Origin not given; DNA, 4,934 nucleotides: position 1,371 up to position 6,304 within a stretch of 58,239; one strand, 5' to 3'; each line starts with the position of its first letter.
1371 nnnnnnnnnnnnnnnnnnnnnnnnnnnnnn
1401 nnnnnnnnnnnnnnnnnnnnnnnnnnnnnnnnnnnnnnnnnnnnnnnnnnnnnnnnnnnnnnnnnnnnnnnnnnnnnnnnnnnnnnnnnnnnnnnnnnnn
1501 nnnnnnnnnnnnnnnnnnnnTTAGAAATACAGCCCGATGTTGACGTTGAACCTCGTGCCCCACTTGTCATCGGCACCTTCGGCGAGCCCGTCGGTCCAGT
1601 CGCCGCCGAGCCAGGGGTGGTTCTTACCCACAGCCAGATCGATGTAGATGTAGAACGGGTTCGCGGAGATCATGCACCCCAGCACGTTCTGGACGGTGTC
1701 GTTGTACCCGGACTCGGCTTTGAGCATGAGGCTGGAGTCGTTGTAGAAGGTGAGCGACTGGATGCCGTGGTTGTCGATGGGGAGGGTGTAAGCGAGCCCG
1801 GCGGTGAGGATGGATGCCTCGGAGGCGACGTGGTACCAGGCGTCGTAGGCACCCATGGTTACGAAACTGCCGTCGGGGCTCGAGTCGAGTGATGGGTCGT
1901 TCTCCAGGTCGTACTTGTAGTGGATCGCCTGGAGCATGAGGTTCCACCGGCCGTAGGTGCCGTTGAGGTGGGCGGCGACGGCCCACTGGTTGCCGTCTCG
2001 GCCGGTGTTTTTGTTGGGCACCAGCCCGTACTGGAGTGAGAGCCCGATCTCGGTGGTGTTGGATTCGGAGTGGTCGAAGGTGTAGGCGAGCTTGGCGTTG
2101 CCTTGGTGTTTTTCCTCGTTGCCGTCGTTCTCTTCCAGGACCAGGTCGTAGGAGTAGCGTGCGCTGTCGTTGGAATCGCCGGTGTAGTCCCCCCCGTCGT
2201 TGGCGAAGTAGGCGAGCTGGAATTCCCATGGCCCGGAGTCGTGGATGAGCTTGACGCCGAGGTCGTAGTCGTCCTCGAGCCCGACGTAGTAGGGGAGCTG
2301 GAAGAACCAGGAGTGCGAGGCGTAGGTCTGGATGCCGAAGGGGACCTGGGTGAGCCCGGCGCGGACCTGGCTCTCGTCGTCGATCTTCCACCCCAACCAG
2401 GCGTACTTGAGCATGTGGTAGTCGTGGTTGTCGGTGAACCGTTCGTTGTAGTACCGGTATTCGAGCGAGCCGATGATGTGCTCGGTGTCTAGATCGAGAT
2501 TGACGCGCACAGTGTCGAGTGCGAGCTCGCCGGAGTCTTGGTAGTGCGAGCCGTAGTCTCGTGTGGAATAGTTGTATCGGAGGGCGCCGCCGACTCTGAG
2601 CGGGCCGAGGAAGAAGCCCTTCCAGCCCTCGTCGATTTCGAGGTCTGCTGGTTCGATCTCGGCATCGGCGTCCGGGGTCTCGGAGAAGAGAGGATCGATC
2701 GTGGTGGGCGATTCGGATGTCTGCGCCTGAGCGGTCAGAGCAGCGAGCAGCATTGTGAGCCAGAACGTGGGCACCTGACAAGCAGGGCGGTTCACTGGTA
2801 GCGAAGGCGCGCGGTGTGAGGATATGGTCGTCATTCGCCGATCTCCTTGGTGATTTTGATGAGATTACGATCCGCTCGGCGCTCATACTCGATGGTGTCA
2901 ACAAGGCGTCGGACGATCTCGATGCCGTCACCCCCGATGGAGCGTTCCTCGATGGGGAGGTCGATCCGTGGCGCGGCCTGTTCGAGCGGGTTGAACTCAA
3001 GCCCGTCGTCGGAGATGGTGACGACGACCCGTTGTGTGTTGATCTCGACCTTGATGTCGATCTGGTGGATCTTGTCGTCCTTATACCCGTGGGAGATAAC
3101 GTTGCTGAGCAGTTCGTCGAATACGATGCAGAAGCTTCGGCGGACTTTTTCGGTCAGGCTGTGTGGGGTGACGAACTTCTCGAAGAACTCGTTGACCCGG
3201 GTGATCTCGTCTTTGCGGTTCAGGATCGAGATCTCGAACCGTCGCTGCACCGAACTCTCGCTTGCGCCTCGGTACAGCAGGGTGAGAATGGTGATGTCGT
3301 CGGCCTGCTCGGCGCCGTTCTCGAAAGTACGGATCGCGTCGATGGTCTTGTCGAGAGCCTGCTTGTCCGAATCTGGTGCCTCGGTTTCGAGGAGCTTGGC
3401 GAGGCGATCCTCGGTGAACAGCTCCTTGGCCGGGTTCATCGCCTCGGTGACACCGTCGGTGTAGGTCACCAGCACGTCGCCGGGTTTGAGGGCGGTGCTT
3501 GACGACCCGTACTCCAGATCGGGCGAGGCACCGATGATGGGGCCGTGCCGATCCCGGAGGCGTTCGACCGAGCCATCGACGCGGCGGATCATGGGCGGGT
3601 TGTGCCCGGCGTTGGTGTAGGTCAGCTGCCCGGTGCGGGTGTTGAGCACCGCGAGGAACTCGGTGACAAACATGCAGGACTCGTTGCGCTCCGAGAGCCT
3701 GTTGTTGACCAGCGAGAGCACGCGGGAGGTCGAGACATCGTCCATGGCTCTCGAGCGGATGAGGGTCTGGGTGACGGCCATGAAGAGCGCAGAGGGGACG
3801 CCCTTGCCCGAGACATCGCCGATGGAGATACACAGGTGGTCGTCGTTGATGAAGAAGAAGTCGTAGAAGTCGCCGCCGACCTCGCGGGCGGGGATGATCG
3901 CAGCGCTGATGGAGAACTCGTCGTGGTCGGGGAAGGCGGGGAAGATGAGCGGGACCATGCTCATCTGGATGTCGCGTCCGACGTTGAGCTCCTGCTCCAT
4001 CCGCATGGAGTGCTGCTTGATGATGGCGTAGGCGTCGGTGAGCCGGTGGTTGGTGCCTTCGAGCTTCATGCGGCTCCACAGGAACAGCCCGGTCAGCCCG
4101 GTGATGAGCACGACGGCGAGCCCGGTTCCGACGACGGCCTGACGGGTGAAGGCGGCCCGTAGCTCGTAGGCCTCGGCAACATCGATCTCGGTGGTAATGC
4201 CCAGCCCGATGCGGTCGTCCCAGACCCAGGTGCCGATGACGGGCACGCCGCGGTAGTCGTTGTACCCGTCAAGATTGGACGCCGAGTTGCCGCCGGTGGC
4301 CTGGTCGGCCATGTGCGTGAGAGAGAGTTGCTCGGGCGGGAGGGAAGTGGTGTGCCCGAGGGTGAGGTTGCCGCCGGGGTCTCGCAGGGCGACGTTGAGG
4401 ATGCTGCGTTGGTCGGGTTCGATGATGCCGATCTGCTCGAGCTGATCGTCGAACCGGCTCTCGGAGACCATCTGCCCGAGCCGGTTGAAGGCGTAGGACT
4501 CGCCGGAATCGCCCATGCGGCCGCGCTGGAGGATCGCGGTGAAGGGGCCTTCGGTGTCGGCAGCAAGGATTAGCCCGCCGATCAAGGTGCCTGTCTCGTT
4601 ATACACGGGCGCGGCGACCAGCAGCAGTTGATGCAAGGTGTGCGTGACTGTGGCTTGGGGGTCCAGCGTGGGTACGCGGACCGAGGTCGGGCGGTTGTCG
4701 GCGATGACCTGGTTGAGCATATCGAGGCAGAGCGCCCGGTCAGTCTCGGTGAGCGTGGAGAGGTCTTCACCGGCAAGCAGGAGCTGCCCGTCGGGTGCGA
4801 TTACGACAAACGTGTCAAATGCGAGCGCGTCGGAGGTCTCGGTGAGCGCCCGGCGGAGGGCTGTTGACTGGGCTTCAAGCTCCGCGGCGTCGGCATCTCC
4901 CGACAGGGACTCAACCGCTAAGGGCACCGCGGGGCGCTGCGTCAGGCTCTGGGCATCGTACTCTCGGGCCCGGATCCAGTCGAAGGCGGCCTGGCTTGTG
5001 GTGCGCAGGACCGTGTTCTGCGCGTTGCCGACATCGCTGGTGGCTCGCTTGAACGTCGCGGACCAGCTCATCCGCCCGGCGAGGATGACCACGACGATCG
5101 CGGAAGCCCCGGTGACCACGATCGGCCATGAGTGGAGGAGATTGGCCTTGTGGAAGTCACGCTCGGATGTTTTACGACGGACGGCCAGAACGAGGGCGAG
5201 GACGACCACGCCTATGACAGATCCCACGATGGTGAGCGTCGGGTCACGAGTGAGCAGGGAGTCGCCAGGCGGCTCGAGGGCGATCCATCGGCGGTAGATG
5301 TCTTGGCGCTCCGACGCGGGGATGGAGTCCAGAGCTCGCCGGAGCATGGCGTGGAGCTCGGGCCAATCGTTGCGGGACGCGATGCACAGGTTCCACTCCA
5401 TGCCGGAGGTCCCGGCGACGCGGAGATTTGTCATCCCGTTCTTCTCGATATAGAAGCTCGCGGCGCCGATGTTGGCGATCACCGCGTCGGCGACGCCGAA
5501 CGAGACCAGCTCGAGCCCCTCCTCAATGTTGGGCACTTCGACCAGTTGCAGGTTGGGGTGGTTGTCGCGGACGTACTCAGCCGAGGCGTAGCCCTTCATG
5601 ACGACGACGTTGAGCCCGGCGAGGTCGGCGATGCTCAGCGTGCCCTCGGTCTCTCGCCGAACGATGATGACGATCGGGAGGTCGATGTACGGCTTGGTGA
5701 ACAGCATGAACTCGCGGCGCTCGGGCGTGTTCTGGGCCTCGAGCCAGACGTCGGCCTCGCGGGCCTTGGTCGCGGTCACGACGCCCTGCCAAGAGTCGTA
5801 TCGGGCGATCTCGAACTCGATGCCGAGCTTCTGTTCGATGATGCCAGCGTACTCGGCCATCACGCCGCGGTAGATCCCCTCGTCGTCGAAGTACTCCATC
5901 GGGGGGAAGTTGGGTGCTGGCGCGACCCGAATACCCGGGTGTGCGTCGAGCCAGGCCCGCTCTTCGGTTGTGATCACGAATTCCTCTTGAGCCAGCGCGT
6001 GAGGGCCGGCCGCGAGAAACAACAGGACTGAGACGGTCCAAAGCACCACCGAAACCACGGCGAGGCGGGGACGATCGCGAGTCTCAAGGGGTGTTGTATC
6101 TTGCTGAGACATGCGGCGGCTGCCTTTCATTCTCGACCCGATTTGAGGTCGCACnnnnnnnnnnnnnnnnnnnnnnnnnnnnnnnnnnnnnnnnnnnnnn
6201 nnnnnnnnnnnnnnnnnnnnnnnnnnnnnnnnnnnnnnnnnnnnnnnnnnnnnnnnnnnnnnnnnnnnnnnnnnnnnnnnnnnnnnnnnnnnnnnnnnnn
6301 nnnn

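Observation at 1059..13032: Roughly 12-kb co-directional gene array combining flotillin, globin, partner-switching components, nucleotide-metabolising enzymes, a giant sensor fusion and an OMP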

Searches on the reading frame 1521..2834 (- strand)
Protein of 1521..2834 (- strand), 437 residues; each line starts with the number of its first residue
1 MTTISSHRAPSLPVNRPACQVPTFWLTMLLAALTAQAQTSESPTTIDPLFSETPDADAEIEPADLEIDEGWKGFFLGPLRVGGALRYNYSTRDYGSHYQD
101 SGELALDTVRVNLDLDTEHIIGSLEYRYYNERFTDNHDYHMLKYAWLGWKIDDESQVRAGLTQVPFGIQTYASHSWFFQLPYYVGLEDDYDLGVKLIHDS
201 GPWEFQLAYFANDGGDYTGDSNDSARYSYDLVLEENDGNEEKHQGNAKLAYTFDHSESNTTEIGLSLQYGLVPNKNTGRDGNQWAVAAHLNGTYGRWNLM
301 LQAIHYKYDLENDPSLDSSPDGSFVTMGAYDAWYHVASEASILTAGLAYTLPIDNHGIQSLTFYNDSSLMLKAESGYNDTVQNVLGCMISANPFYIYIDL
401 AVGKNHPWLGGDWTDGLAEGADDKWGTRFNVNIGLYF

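Call 4: search_protein_families(library=pfam, proteins=[window:1521-2834:-], max_evalue=0.01)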
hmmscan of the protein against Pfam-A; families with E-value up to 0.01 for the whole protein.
window:1521-2834:- (437 aa): 1 family
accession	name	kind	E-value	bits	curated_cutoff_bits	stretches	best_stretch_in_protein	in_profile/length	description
PF07396.17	Porin_O_P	-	1e-05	25.4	20.9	1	126-299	54-232/370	Phosphate-selective porin O and P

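Call 48: search_protein_families(library=padloc, proteins=[window:1521-2834:-], max_evalue=0.001)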
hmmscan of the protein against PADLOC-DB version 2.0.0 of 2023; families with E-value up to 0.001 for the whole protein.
window:1521-2834:- (437 aa): 0 families

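Call 49: search_protein_families(library=ncbifam, proteins=[window:1521-2834:-], max_evalue=0.001)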
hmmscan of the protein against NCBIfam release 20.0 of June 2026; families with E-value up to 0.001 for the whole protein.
window:1521-2834:- (437 aa): 0 families

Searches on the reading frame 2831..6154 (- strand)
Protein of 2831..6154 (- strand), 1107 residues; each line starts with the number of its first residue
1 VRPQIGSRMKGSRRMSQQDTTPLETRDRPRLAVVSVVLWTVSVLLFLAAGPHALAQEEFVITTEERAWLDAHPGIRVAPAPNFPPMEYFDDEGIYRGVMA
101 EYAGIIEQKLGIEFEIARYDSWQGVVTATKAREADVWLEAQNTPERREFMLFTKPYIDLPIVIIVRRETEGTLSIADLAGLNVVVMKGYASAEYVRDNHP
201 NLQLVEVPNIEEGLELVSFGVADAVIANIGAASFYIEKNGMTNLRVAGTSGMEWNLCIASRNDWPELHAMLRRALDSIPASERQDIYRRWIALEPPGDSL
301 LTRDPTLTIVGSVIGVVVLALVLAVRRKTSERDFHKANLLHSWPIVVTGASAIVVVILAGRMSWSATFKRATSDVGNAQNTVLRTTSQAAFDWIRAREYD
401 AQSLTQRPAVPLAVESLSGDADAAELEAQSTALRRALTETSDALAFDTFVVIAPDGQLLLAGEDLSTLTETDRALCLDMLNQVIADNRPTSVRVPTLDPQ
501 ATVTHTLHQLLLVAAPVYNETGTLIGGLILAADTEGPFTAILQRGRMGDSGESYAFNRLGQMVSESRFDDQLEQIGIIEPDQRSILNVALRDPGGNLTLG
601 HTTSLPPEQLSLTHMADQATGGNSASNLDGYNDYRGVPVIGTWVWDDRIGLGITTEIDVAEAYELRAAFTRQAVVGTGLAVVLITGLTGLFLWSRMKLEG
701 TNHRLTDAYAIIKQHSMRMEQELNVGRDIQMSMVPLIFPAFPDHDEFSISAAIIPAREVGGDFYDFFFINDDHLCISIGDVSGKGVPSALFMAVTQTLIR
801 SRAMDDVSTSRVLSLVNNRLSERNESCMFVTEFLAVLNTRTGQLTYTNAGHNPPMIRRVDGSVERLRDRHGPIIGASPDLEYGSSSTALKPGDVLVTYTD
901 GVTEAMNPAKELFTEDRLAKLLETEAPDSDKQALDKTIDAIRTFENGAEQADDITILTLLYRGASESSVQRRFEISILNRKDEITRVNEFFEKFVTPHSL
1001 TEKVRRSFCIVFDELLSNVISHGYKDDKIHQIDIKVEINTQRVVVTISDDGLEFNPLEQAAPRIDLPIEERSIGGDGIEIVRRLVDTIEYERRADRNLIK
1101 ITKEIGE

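Call 4: search_protein_families(library=pfam, proteins=[window:2831-6154:-], max_evalue=0.01)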
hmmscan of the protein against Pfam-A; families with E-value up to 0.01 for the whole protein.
window:2831-6154:- (1107 aa): 7 families
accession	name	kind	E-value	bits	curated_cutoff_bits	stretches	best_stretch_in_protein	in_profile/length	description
PF07228.17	SpoIIE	-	2.3e-51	174.9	25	1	771-959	2-189/192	Stage II sporulation protein E (SpoIIE)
PF00497.25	SBP_bac_3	-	6.6e-22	78.1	26.4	1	75-291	1-130/132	Bacterial extracellular solute-binding proteins, family 3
PF13581.12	HATPase_c_2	-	2.3e-18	66.8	27.4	1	980-1103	4-127/127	Histidine kinase-like ATPase domain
PF02743.24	dCache_1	-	9e-08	32.4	45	1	373-572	5-196/240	Cache domain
PF02518.31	HATPase_c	-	5.4e-05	24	26.4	1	1009-1090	7-93/111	Histidine kinase-, DNA gyrase B-, and HSP90-like ATPase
PF12974.12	Phosphonate-bd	-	0.0019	18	27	1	104-284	21-223/242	ABC transporter, phosphonate, periplasmic substrate-binding protein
PF10613.14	Lig_chan-Glu_bd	-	0.0039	17.7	30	1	119-168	64-114/115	Ligated ion channel L-glutamate- and glycine-binding site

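Call 48: search_protein_families(library=padloc, proteins=[window:2831-6130:-], max_evalue=0.001)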
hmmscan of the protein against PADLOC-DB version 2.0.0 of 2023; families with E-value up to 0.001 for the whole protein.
window:2831-6130:- (1099 aa): 0 families

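Call 49: search_protein_families(library=ncbifam, proteins=[window:2831-6130:-], max_evalue=0.001)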
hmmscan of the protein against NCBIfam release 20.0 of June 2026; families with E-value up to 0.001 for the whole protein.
window:2831-6130:- (1099 aa): 17 families
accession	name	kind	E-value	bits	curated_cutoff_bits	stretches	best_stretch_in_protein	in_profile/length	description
NF007029.0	PRK09495.1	equivalog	2.1e-18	67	303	1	69-287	29-247/248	glutamine ABC transporter substrate-binding protein GlnH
NF045505.1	RR_RssB_Pseudo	equivalog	6.4e-17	61.7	700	1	688-951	136-389/394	two-component system response regulator RssB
NF007420.1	PRK09959.1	equivalog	3e-15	54.9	1995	1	37-285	274-521/1197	acid-sensing system histidine kinase EvgS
NF008426.0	PRK11260.1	equivalog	3.2e-13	49.5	312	1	65-273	41-249/266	cystine ABC transporter substrate-binding protein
TIGR01096.1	3A0103s03R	subfamily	3.4e-13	49.7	256.35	1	66-283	25-250/250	lysine/arginine/ornithine ABC transporter substrate-binding protein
TIGR02865.1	spore_II_E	equivalog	2.6e-11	42.3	490.8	1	749-949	564-759/764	stage II sporulation protein E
NF041764.1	ArtI_Ecoli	equivalog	2.6e-09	36.8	522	1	66-283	22-241/243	arginine ABC transporter substrate-binding protein ArtI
NF041765.1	ArtJ_Ecoli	equivalog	2.9e-08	33.6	510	1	70-283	26-241/243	arginine ABC transporter substrate-binding protein ArtJ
NF011583.0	PRK15007.1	subfamily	7.8e-08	31.9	358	1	65-283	21-241/243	arginine ABC transporter substrate-binding protein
TIGR01925.2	spIIAB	equivalog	1.6e-07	31.3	135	1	1001-1087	39-125/137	anti-sigma F factor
TIGR02995.1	ectoine_ehuB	equivalog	5.1e-07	29.2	190.9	1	67-230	35-203/275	ectoine/hydroxyectoine ABC transporter substrate-binding protein EhuB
NF003144.0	PRK04069.1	equivalog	7.8e-07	28.6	145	1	1004-1085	47-132/161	anti-sigma B factor RsbW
TIGR04262.1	orph_peri_GRRM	subfamily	2.1e-06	27.2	190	1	74-216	10-155/257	extracellular substrate binding-like orphan protein GrrP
NF038263.1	prot_phos_SiaA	equivalog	2.8e-06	26.2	700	1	747-950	445-654/658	biofilm regulation protein phosphatase SiaA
NF008112.0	PRK10859.1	equivalog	2.2e-05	23.1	354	1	77-239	53-219/483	membrane-bound lytic murein transglycosylase MltF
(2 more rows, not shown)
